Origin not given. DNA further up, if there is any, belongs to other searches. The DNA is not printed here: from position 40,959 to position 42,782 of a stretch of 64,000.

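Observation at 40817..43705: KaiA-less kaiB-kaiC-PAS-histidine-kinase operon in a Bacteroidota-type heterotroph genome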

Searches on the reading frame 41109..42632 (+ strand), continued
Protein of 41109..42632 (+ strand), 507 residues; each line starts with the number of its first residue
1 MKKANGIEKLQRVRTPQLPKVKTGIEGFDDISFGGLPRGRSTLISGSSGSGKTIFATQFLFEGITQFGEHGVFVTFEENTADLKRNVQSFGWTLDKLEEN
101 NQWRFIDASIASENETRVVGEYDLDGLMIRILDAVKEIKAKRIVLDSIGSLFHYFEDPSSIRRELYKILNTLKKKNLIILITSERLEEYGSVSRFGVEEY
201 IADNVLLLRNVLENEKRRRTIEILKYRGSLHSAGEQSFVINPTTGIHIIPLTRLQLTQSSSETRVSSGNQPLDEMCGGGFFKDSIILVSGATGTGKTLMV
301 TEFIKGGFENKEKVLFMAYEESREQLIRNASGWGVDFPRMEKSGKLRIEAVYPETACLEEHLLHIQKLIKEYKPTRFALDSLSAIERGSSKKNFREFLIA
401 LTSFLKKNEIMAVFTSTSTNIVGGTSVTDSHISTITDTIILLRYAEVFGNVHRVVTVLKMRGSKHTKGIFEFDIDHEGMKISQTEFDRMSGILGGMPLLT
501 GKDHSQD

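Call 13: find_related_loci(query=window:41109-42629:+, collection=genome_contigs, flank=6000)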
Query window:41109-42629:+ (507 aa) in genome_contigs; peptide patterns used: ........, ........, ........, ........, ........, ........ (x = any residue, [..] = any of these).
91 stretches matched a pattern; 8 encode a relative of the query (tblastn E <= 1e-3); 8 distinct loci.
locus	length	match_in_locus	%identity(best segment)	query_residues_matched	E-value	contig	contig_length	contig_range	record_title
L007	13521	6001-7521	86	1-507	0e+0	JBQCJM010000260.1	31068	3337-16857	MAG: Flavisolibacter sp. isolate bin966 k127_1846963, whole genome shotgun sequence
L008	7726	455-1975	85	1-507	0e+0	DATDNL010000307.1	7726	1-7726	MAG TPA_asm: Flavisolibacter sp. isolate SMAG_U436 k141_1000646, whole genome shotgun sequence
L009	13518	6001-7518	76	1-506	0e+0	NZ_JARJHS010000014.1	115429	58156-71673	Pollutibacter soli strain JS81 spades_K_25_97_14, whole genome shotgun sequence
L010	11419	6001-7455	75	7-507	0e+0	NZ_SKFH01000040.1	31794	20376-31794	Flaviaesturariibacter aridisoli strain 17J68-15 scf7180000000385, whole genome shotgun sequence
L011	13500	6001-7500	74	13-505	0e+0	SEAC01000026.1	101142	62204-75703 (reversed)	MAG: Chitinophagaceae bacterium isolate PMG_218 scaffold_350, whole genome shotgun sequence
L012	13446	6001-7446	72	7-500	0e+0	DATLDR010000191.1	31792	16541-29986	MAG TPA_asm: Flavitalea sp. isolate SMAG_U14355 k141_1376667, whole genome shotgun sequence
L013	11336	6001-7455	73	20-498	0e+0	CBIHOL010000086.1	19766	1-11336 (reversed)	MAG TPA_asm: uncultured bacterium isolate SRR18156209_metabat2_50 genome assembly, contig: ERZ27336869.1929, whole genom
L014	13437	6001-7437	52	18-497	2e-151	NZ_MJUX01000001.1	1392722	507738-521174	Acuticoccus yangtzensis strain JL1095 Contig1_1, whole genome shotgun sequence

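Call 26: find_encoding_contigs(protein=P0115, flank=6000, max_places=2)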
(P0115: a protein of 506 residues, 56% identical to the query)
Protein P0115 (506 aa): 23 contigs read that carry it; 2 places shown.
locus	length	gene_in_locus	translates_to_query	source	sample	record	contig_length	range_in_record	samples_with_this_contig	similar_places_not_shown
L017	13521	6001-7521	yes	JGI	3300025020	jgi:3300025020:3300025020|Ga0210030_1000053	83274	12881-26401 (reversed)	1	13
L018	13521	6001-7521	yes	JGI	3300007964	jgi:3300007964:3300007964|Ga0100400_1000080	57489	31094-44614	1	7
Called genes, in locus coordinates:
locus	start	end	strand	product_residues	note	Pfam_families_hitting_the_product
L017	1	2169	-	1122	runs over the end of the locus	PF02743:dCache_1, PF00672:HAMP, PF01590:GAF, PF13185:GAF_2 (weak), PF13492:GAF_3 (weak), PF00015:MCPsignal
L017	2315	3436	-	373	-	PF07992:Pyr_redox_2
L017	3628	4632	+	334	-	-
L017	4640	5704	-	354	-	PF03747:ADP_ribosyl_GH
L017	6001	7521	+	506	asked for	PF00154:RecA_N (faint), PF05625:PAXNEB (faint), PF06745:ATPase, PF13481:AAA_25 (weak), PF23442:DUF7125 (faint), PF03796:DnaB_C (weak), PF06745:ATPase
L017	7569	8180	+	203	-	PF02230:Abhydrolase_2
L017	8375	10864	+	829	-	PF17191:RecG_wedge, PF00270:DEAD, PF04851:ResIII, PF00271:Helicase_C, PF22590:Cas3-like_C_2 (weak), PF19833:RecG_dom3_C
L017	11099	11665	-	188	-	PF02283:CobU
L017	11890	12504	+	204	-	PF00132:Hexapep (weak)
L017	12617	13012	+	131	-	PF00436:SSB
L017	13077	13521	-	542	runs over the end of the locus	-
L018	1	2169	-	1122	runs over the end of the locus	PF02743:dCache_1, PF00672:HAMP, PF01590:GAF, PF13185:GAF_2 (weak), PF13492:GAF_3 (weak), PF00015:MCPsignal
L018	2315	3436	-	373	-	PF07992:Pyr_redox_2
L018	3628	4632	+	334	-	-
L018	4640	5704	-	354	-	PF03747:ADP_ribosyl_GH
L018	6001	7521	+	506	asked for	PF00154:RecA_N (faint), PF05625:PAXNEB (faint), PF06745:ATPase, PF13481:AAA_25 (weak), PF23442:DUF7125 (faint), PF03796:DnaB_C (weak), PF06745:ATPase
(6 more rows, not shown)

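Call 27: find_encoding_contigs(protein=P0081, flank=6000, max_places=1)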
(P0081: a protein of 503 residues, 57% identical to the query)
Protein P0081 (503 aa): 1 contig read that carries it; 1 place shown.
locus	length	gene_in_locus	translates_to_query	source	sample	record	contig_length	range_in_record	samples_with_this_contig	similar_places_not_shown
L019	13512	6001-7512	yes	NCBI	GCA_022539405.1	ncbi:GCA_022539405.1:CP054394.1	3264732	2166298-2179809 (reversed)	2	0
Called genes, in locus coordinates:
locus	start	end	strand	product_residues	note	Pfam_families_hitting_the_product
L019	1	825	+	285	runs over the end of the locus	PF01522:Polysacc_deac_1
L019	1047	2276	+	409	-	PF02274:ADI, PF19420:DDAH_eukar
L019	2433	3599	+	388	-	PF01053:Cys_Met_Meta_PP, PF00155:Aminotran_1_2 (weak)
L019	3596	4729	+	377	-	PF01053:Cys_Met_Meta_PP, PF00155:Aminotran_1_2 (faint)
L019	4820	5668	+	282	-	-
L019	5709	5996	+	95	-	PF07689:KaiB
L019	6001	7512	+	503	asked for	PF06745:ATPase, PF13481:AAA_25 (faint), PF14417:MEDS (faint), PF06745:ATPase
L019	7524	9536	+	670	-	PF08448:PAS_4, PF13426:PAS_9 (weak), PF07228:SpoIIE, PF13581:HATPase_c_2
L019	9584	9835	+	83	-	-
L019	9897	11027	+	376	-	PF04055:Radical_SAM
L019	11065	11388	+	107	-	PF09685:MamF_MmsF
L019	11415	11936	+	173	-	-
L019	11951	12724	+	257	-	PF03747:ADP_ribosyl_GH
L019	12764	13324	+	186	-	PF01965:DJ-1_PfpI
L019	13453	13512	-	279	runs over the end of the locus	PF01790:LGT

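Call 28: find_encoding_contigs(protein=P0068, flank=6000, max_places=1)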
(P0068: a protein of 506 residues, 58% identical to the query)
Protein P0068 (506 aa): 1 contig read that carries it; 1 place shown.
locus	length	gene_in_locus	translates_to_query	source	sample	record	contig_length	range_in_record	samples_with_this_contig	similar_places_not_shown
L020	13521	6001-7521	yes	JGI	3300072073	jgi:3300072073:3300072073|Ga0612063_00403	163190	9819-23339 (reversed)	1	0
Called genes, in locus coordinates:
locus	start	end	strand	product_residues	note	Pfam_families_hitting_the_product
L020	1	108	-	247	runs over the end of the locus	PF08713:DNA_alkylation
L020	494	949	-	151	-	PF12158:DUF3592 (weak)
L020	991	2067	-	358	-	PF24827:AstE_AspA_cat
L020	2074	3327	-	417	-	PF18030:Rimk_N, PF14397:ATPgrasp_ST (faint), PF02655:ATP-grasp_3, PF02955:GSH-S_ATP, PF07478:Dala_Dala_lig_C (weak), PF08443:RimK, PF02080:TrkA_C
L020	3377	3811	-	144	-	PF05618:RimB-like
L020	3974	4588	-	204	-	PF08212:Lipocalin_2, PF00061:Lipocalin (weak)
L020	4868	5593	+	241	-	PF00072:Response_reg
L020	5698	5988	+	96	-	PF07689:KaiB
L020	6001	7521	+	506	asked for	PF06745:ATPase, PF13481:AAA_25 (faint), PF23442:DUF7125 (faint), PF13191:AAA_16 (faint), PF03796:DnaB_C (weak), PF06745:ATPase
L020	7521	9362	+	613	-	PF00072:Response_reg, PF00989:PAS (weak), PF13188:PAS_8 (weak), PF00512:HisKA, PF02518:HATPase_c, PF00072:Response_reg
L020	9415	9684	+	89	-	-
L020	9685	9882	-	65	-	PF01361:Tautomerase, PF14552:Tautomerase_2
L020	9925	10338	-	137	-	-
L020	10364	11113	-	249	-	PF01135:PCMT (weak), PF13489:Methyltransf_23, PF01209:Ubie_methyltran, PF05175:MTS, PF13847:Methyltransf_31, PF08241:Methyltransf_11, PF08242:Methyltransf_12, PF13649:Methyltransf_25, +2 more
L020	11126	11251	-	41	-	-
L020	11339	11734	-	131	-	PF00583:Acetyltransf_1, PF13673:Acetyltransf_10, PF13508:Acetyltransf_7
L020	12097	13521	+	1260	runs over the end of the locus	PF13646:HEAT_2 (faint), PF00027:cNMP_binding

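Call 42: search_protein_families(library=pfam, proteins=[L020:4868-5590:+, L019:4820-5665:+, L020:5698-5985:+, L019:5709-5993:+], max_evalue=1)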
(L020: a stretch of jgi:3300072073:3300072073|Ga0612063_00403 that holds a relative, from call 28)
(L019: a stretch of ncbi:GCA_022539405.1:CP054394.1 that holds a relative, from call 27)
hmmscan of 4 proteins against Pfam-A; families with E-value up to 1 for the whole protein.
L020:4868-5590:+ (241 aa): 2 families
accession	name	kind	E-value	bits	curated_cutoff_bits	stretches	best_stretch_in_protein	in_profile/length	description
PF00072.30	Response_reg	-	4.1e-20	72.4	30.2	1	1-101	14-111/111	Response regulator receiver domain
PF23198.2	PDE8A_N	-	0.056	13.8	29.6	1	9-72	34-98/147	PDE8A-like, N-terminal domain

L019:4820-5665:+ (282 aa): 0 families

L020:5698-5985:+ (96 aa): 3 families
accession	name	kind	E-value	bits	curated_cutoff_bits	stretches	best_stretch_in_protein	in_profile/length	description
PF07689.18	KaiB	-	3.9e-31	107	27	1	11-92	1-82/82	KaiB domain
PF22662.2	Csa3_N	-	0.15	12.5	27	1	15-50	35-70/120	Csa3 CRISPR-associated Rossmann-like domain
PF24047.1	Tudor_krimper_1st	-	0.17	12.8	27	1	31-71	49-89/91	Krimper first tudor domain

L019:5709-5993:+ (95 aa): 3 families
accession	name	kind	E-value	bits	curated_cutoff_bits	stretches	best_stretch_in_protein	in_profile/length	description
PF07689.18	KaiB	-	5.6e-31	106.5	27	1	5-85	1-81/82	KaiB domain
PF13192.12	Thioredoxin_3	-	0.072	13.6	24.8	1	14-60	12-54/76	Thioredoxin domain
PF24047.1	Tudor_krimper_1st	-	0.12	13.3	27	1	25-65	49-89/91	Krimper first tudor domain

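Call 53: search_solved_structures(query=A2, max_evalue=10, show_alignments=2)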
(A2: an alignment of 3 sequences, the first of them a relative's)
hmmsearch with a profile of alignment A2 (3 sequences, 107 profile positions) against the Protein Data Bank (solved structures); distinct sequences matched with E-value up to 10: 22.
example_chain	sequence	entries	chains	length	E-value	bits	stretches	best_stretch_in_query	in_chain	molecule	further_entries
1v2z_A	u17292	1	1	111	0.0015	21.9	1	31-104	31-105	circadian clock protein KaiA homolog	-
1q6a_A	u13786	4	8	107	0.0016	21.8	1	32-104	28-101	Circadian clock protein KaiA homolog | circadian clock protein KaiA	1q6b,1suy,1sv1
5jwr_E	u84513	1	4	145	0.0063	19.8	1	32-104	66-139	Circadian clock protein KaiA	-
5n8y_M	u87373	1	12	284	0.04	17.2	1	8-104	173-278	Circadian clock protein KaiA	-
4g86_A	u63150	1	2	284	0.04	17.2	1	8-104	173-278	Circadian clock protein kaiA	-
1r8j_A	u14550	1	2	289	0.041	17.2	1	8-104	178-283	KaiA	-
5c5e_A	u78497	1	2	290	0.042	17.2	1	8-104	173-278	Circadian clock protein KaiA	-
1r5q_A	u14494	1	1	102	0.088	16.2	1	39-104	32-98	circadian oscillation regulator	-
3uv5_A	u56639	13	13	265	0.24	14.8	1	15-79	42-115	Transcription initiation factor TFIID subunit 1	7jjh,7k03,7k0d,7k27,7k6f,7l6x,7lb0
1eqf_A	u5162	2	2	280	0.29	14.5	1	15-79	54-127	RNA POLYMERASE II TRANSCRIPTION INITIATION FACTOR | Transcription initiation factor TFIID subunit 1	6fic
3aad_A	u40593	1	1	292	0.38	14.1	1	15-79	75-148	Transcription initiation factor TFIID subunit 1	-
7dog_A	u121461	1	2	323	1.1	12.6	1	33-77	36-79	Nuclease SbcCD subunit D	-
5c3l_C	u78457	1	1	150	1.2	12.5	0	28-53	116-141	Nucleoporin Nup62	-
5uj7_C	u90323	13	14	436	2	11.8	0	40-81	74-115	Origin recognition complex subunit 4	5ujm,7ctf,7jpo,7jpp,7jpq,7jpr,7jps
7cte_D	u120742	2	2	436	2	11.8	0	40-81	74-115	Origin recognition complex subunit 4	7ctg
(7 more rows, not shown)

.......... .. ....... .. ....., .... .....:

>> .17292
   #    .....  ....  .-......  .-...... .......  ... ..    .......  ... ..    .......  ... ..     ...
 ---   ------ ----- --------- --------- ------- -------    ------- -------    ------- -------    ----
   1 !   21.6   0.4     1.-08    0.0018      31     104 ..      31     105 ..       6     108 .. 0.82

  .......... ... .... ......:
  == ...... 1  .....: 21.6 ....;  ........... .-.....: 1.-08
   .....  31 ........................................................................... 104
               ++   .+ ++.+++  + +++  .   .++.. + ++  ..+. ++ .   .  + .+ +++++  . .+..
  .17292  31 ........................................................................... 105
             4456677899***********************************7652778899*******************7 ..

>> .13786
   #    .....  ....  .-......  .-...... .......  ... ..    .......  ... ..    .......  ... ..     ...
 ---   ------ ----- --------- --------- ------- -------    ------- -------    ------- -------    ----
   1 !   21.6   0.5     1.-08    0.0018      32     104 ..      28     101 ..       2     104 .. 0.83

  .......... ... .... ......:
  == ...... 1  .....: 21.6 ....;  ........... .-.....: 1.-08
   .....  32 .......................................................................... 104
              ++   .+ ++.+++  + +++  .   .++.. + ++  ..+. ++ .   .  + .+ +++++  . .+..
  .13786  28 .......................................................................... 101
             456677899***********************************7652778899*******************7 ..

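Call 54: find_homologous_proteins(query=A2, max_evalue=0.001)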
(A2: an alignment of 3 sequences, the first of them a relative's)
Query A2 (3 sequences): 104 candidates shared short words with the query, none scored E <= 0.001.

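Call 66: find_encoding_contigs(protein=P0084, flank=4000, max_places=1)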
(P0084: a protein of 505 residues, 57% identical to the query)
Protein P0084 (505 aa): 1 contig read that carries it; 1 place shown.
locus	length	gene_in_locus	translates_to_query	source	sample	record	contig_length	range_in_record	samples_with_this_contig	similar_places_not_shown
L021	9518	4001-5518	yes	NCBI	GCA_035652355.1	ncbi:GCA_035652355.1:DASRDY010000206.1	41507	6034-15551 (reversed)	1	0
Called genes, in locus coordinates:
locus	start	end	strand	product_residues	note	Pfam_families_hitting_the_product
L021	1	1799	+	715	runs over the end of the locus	PF02897:Peptidase_S9_N, PF00326:Peptidase_S9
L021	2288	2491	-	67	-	-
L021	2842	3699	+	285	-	PF00072:Response_reg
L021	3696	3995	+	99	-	PF07689:KaiB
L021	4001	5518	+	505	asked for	PF00154:RecA_N (faint), PF03796:DnaB_C (faint), PF06745:ATPase, PF13481:AAA_25 (faint), PF23442:DUF7125 (faint), PF13191:AAA_16 (faint), PF06745:ATPase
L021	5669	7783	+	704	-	PF00989:PAS (weak), PF13188:PAS_8 (weak), PF13426:PAS_9 (faint), PF00512:HisKA, PF02518:HATPase_c, PF00072:Response_reg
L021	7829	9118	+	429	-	PF00202:Aminotran_3, PF00155:Aminotran_1_2 (weak)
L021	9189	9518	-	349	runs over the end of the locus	PF02563:Poly_export, PF22461:SLBB_2 (weak), PF10531:SLBB, PF22461:SLBB_2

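Call 67: find_encoding_contigs(protein=P0096, flank=4000, max_places=1)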
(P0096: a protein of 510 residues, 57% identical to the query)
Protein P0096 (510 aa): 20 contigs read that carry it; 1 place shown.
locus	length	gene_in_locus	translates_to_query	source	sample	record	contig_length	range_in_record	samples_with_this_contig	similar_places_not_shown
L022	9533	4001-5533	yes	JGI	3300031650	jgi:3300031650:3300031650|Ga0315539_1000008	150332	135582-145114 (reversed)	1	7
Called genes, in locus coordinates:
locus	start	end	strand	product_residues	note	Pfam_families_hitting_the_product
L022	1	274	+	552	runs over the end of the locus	PF01627:Hpt, PF02895:H-kinase_dim, PF02518:HATPase_c, PF01584:CheW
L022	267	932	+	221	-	PF13690:CheX (faint), PF04509:CheC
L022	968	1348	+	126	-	PF05635:23S_rRNA_IVP, PF22296:bAvd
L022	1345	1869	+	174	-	PF03975:CheD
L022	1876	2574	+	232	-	PF00989:PAS, PF13188:PAS_8 (faint), PF08448:PAS_4, PF24820:Diguanyl_cycl_sensor (faint), PF13426:PAS_9, PF08447:PAS_3 (weak), PF00989:PAS (weak)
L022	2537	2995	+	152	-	PF08448:PAS_4 (faint), PF00989:PAS, PF13188:PAS_8 (weak), PF24820:Diguanyl_cycl_sensor (weak), PF13426:PAS_9 (weak)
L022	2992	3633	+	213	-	-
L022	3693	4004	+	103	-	PF07689:KaiB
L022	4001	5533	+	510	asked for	PF00154:RecA_N (faint), PF03796:DnaB_C (faint), PF05625:PAXNEB (faint), PF06745:ATPase, PF13481:AAA_25 (faint), PF23442:DUF7125 (faint), PF06745:ATPase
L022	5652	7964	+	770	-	PF00989:PAS (faint), PF13188:PAS_8 (faint), PF08447:PAS_3 (weak), PF08448:PAS_4, PF13426:PAS_9, PF00512:HisKA, PF02518:HATPase_c, PF00990:GGDEF, +1 more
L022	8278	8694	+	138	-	PF00072:Response_reg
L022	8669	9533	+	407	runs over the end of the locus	PF28597:T2SSF_N, PF00482:T2SSF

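Call 68: find_encoding_contigs(protein=P0098, flank=4000, max_places=1)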
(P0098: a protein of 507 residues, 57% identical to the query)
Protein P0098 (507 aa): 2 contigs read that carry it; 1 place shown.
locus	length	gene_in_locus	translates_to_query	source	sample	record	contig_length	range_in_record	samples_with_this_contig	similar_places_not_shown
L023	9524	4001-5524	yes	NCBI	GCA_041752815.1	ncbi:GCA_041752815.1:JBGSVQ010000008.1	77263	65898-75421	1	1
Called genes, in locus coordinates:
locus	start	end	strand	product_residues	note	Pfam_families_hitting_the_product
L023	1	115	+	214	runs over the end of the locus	PF02607:B12-binding_2, PF02310:B12-binding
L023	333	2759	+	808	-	PF14417:MEDS, PF00989:PAS, PF13188:PAS_8 (weak), PF08448:PAS_4, PF13426:PAS_9, PF08447:PAS_3, PF00512:HisKA, PF02518:HATPase_c, +1 more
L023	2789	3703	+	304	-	PF00072:Response_reg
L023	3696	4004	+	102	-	PF07689:KaiB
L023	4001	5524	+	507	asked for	PF00154:RecA_N (faint), PF03796:DnaB_C (faint), PF05625:PAXNEB (faint), PF06745:ATPase, PF13481:AAA_25 (faint), PF06745:ATPase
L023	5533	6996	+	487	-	PF00989:PAS (weak), PF08448:PAS_4 (faint), PF00512:HisKA, PF02518:HATPase_c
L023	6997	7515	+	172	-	-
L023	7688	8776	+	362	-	PF00144:Beta-lactamase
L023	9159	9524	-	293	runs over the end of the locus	-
